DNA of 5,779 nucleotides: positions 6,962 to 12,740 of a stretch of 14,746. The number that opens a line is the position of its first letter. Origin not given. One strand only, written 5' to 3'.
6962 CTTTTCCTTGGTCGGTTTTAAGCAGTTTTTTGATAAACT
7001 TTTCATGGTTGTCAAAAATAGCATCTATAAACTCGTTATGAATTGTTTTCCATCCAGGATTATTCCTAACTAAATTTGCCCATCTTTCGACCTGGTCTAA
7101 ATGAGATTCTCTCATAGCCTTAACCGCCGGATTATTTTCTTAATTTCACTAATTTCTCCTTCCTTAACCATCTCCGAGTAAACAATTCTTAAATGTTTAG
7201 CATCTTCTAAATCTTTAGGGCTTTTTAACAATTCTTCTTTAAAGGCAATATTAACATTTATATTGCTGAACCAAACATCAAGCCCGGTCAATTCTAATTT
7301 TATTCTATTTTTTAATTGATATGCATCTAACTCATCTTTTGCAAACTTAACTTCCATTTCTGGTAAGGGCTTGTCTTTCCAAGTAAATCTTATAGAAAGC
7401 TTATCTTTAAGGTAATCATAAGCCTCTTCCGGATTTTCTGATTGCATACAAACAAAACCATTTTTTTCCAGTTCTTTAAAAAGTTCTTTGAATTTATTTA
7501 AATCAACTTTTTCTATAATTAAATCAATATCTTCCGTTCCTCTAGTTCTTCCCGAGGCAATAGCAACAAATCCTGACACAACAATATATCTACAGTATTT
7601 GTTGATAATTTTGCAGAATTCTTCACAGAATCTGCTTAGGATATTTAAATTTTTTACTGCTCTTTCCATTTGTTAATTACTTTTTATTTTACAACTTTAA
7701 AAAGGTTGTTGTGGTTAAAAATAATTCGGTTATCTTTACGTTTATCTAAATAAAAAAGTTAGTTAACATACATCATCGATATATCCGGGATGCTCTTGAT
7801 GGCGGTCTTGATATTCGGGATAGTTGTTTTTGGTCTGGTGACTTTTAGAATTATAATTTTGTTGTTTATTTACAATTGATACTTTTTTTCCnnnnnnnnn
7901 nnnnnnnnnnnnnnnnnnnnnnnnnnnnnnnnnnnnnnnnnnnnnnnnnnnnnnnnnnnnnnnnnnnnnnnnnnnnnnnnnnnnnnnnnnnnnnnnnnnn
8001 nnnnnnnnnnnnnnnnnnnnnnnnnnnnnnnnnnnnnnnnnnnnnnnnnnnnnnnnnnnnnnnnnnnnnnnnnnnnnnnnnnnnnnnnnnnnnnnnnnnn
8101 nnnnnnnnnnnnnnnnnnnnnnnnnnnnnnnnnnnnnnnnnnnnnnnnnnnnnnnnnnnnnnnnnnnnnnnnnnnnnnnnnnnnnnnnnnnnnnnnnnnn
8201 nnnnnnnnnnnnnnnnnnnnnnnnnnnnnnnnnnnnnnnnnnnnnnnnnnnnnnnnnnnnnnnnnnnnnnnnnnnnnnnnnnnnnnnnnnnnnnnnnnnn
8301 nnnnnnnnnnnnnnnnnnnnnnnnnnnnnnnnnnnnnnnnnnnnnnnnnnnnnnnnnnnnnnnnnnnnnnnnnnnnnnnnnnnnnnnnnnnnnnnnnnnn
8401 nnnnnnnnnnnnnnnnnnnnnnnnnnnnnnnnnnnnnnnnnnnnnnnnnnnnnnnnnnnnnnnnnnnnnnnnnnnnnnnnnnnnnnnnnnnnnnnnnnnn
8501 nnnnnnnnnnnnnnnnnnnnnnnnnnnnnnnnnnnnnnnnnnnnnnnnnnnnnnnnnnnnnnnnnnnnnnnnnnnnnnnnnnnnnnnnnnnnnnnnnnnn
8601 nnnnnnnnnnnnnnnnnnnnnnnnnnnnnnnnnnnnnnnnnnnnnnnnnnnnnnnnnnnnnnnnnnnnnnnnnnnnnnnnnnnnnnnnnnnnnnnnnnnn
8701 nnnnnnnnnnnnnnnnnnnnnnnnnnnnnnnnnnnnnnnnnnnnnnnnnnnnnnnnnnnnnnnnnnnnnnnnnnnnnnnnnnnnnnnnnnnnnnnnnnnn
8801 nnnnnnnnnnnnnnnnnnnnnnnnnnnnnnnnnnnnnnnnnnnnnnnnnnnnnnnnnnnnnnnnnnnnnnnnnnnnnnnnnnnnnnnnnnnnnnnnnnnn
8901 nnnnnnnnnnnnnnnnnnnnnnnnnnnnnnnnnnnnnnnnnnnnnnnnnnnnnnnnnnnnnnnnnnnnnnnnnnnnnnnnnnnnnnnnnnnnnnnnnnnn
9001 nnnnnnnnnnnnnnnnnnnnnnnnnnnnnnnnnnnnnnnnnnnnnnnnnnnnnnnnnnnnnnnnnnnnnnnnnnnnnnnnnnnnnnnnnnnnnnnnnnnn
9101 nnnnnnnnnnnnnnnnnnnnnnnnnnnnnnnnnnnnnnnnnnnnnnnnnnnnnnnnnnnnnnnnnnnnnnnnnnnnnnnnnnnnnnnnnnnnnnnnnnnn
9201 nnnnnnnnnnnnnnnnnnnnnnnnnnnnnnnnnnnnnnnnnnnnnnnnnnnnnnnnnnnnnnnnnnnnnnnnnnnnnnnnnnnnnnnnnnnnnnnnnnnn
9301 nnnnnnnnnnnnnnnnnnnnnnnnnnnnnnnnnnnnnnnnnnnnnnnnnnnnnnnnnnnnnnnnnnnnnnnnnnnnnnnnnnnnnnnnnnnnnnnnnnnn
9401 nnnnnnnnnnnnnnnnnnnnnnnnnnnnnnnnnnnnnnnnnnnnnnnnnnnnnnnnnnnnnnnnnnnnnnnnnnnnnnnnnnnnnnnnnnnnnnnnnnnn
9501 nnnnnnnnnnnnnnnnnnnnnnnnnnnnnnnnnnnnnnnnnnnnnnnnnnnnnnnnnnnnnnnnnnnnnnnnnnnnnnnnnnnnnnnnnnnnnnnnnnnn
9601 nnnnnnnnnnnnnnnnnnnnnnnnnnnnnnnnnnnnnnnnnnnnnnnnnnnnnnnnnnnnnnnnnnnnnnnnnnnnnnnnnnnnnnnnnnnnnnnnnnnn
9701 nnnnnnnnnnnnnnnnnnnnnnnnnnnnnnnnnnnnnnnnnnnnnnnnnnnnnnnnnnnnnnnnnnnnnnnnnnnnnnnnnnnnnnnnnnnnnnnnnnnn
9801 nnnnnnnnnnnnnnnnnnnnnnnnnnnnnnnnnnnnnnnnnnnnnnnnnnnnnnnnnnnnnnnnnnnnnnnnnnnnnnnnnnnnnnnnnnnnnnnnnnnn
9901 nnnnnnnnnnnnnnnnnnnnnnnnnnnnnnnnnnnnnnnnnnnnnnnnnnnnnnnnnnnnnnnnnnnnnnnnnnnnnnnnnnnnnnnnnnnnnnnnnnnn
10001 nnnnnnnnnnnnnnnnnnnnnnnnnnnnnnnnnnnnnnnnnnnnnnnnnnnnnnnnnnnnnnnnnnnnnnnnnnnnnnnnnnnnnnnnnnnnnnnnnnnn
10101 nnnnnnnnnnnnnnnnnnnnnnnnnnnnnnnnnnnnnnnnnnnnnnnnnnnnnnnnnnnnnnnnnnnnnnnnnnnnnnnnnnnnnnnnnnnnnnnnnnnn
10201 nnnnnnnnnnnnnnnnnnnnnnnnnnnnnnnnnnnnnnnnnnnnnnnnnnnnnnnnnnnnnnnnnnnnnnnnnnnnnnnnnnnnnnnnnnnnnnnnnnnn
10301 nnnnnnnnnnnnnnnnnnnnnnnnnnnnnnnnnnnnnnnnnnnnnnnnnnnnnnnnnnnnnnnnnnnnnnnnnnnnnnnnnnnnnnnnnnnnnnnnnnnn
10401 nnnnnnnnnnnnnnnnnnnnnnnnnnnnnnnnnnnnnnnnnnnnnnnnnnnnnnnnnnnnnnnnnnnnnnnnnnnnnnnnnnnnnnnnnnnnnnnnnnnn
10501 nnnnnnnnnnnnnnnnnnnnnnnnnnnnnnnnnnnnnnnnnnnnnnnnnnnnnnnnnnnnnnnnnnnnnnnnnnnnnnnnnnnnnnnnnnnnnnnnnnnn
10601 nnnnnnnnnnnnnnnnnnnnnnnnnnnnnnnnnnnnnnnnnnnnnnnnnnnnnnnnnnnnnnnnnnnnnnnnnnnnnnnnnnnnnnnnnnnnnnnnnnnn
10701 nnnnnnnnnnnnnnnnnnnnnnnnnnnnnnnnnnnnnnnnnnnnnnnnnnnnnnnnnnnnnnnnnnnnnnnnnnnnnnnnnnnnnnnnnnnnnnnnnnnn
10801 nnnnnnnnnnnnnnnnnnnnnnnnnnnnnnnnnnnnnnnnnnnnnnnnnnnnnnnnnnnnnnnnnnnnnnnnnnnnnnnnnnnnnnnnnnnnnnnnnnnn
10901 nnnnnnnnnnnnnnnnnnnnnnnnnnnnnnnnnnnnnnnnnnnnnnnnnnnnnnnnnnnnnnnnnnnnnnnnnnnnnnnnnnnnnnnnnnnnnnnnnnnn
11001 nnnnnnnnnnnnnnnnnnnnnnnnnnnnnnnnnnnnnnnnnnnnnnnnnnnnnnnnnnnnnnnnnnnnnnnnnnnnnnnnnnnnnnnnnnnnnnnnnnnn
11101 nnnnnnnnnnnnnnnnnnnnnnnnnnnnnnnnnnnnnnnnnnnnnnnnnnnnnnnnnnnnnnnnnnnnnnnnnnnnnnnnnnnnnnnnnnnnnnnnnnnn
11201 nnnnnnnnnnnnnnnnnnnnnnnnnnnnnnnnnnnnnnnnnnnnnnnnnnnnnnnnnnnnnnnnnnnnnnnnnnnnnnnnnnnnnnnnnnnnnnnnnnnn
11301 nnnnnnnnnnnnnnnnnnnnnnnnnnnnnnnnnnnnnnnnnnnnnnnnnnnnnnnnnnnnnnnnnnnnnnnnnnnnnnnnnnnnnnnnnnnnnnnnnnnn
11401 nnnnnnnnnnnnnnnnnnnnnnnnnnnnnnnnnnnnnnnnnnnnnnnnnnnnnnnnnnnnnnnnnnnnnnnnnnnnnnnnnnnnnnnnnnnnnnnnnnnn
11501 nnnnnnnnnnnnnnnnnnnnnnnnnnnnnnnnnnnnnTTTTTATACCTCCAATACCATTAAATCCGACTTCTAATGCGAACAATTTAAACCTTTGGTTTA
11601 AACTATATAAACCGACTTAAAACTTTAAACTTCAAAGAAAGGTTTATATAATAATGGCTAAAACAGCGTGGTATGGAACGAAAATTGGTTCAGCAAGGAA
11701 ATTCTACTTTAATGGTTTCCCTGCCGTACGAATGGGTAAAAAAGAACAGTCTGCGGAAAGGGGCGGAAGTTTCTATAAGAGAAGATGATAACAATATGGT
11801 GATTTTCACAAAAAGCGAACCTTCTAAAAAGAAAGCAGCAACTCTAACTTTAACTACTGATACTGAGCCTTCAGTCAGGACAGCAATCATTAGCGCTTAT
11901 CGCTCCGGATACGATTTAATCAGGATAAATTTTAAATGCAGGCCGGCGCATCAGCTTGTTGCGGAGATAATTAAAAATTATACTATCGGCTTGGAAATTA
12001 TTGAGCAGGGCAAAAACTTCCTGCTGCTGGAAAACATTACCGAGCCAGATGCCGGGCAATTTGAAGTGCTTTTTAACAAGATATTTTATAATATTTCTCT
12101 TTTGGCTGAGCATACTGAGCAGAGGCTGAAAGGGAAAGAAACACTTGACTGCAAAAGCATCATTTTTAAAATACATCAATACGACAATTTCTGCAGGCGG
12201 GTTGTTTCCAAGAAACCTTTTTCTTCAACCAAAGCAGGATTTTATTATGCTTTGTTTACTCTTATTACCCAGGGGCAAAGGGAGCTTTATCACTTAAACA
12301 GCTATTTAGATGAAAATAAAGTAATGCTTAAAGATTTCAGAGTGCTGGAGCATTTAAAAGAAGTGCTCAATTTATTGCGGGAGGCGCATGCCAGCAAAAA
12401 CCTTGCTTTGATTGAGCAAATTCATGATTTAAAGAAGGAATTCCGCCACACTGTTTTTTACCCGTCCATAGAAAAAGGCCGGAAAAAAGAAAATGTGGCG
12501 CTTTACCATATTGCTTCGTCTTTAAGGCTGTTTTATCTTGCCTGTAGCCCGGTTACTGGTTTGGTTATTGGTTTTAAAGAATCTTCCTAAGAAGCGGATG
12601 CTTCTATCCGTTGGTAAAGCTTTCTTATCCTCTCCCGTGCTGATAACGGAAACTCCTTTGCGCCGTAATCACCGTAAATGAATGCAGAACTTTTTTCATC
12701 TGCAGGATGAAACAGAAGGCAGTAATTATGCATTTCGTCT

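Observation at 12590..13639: Ser/Thr kinase fused to a large uncharacterised C-terminal domain with a His/Cys cluster, positioned at the edge of the MVP locus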

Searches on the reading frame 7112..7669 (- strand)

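Call 5: search_protein_families(library=pfam, proteins=[window:7112-7669:-], max_evalue=0.01)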
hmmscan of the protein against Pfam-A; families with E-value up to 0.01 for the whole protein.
window:7112-7669:- (185 aa): 0 families

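Call 12: search_protein_families(library=ncbifam, proteins=[window:7112-7669:-], max_evalue=0.01)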
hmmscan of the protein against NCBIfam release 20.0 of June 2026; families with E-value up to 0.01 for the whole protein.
window:7112-7669:- (185 aa): 0 families

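Call 77: search_protein_families(library=padloc, proteins=[window:7112-7669:-], max_evalue=0.001)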
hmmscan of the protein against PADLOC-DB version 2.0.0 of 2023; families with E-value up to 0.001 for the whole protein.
window:7112-7669:- (185 aa): 1 family
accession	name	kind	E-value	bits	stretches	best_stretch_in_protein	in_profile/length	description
PDLC04516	PDC-M21B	-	7.4e-05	20.6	1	41-79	47-85/234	-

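Call 78: search_protein_families(library=phrogs, proteins=[window:7112-7669:-], max_evalue=0.001)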
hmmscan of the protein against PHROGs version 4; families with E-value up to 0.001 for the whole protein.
window:7112-7669:- (185 aa): 0 families

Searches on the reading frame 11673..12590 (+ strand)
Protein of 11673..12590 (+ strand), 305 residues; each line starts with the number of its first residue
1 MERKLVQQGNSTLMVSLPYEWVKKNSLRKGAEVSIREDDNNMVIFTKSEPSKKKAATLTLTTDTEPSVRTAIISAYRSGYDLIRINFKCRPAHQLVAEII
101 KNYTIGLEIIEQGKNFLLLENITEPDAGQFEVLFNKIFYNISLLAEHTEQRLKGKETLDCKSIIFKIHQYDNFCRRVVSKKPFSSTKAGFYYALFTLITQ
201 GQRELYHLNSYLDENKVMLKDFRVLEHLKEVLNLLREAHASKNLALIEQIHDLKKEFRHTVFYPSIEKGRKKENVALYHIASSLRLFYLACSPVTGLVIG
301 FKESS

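Call 5: search_protein_families(library=pfam, proteins=[window:11673-12590:+], max_evalue=0.01)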
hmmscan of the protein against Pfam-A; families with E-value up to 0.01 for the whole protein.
window:11673-12590:+ (305 aa): 1 family
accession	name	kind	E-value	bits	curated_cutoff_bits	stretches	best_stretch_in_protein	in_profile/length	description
PF04014.23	MazE_antitoxin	-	1e-08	35.4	24.7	1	6-50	1-42/48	Antidote-toxin recognition MazE, bacterial antitoxin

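Call 12: search_protein_families(library=ncbifam, proteins=[window:11673-12590:+], max_evalue=0.01)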
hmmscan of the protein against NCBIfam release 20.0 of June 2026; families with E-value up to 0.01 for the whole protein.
window:11673-12590:+ (305 aa): 1 family
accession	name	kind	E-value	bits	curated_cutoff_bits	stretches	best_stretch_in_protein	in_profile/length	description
TIGR02609.1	doc_partner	hypoth_equivalog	0.0048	17.2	55.9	0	3-52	1-48/74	putative addiction module antidote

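Call 45: search_solved_structures(query=window:11673-12587:+, max_evalue=1)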
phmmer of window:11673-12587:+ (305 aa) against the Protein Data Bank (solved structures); distinct sequences matched with E-value up to 1: 0.

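Call 46: search_protein_families(library=pfam, proteins=[window:11673-12587:+], max_evalue=5)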
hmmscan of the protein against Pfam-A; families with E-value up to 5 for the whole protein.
window:11673-12587:+ (305 aa): 2 families
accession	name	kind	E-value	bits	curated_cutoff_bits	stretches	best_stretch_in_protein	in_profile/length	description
PF04014.23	MazE_antitoxin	-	1e-08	35.4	24.7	1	6-50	1-42/48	Antidote-toxin recognition MazE, bacterial antitoxin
PF16704.10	Rab_bind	-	0.075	13.5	27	1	225-258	26-55/66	Rab binding domain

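Call 77: search_protein_families(library=padloc, proteins=[window:11673-12590:+], max_evalue=0.001)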
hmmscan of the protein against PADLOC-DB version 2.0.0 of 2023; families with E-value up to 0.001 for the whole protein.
window:11673-12590:+ (305 aa): 0 families

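Call 78: search_protein_families(library=phrogs, proteins=[window:11673-12590:+], max_evalue=0.001)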
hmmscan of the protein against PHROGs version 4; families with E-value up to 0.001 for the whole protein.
window:11673-12590:+ (305 aa): 0 families

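Call 80: search_solved_structures(query=A6, max_evalue=10)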
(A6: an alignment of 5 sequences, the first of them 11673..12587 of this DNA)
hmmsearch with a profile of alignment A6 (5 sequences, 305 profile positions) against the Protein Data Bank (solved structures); distinct sequences matched with E-value up to 10: 4.
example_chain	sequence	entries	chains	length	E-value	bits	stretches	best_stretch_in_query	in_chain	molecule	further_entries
6g2k_A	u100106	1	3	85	0.073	15.4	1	50-93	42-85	ELAV-like protein 1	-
6gd2_A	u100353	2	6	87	0.078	15.3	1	50-93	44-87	ELAV-like protein 1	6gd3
6gc5_A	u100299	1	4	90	0.085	15.2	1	50-93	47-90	ELAV-like protein 1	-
6gd1_A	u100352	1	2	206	0.43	12.9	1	51-93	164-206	Thioredoxin 1,ELAV-like protein 1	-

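Call 81: search_protein_families(library=pfam, alignment_id=A6, max_evalue=5)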
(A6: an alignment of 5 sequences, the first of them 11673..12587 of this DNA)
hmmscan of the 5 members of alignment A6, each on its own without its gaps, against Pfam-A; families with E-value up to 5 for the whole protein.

A. member 1, window:11673-12587:+ (305 aa): 2 families
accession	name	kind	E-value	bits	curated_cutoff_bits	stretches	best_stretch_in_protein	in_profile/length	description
PF04014.23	MazE_antitoxin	-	1e-08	35.4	24.7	1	6-50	1-42/48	Antidote-toxin recognition MazE, bacterial antitoxin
PF16704.10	Rab_bind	-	0.075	13.5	27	1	225-258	26-55/66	Rab binding domain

B. families by the number of members that match (of 5 scanned): 8 families
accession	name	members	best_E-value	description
PF04014.23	MazE_antitoxin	5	1e-08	Antidote-toxin recognition MazE, bacterial antitoxin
PF05856.17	ARPC4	1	0.0031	ARP2/3 complex 20 kDa subunit (ARPC4)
PF12754.13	Get5_N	1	0.0046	Get5, N-terminal domain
PF18249.6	Ca_bind_SSO6904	1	0.0071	Calcium binding protein SSO6904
PF02025.20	IL5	1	0.053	Interleukin 5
PF10971.13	DUF2773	1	0.071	Protein of unknown function (DUF2773)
PF16704.10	Rab_bind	1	0.075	Rab binding domain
PF20793.2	VopS_N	1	0.27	Adenosine monophosphate-protein transferase VopS, N-terminal domain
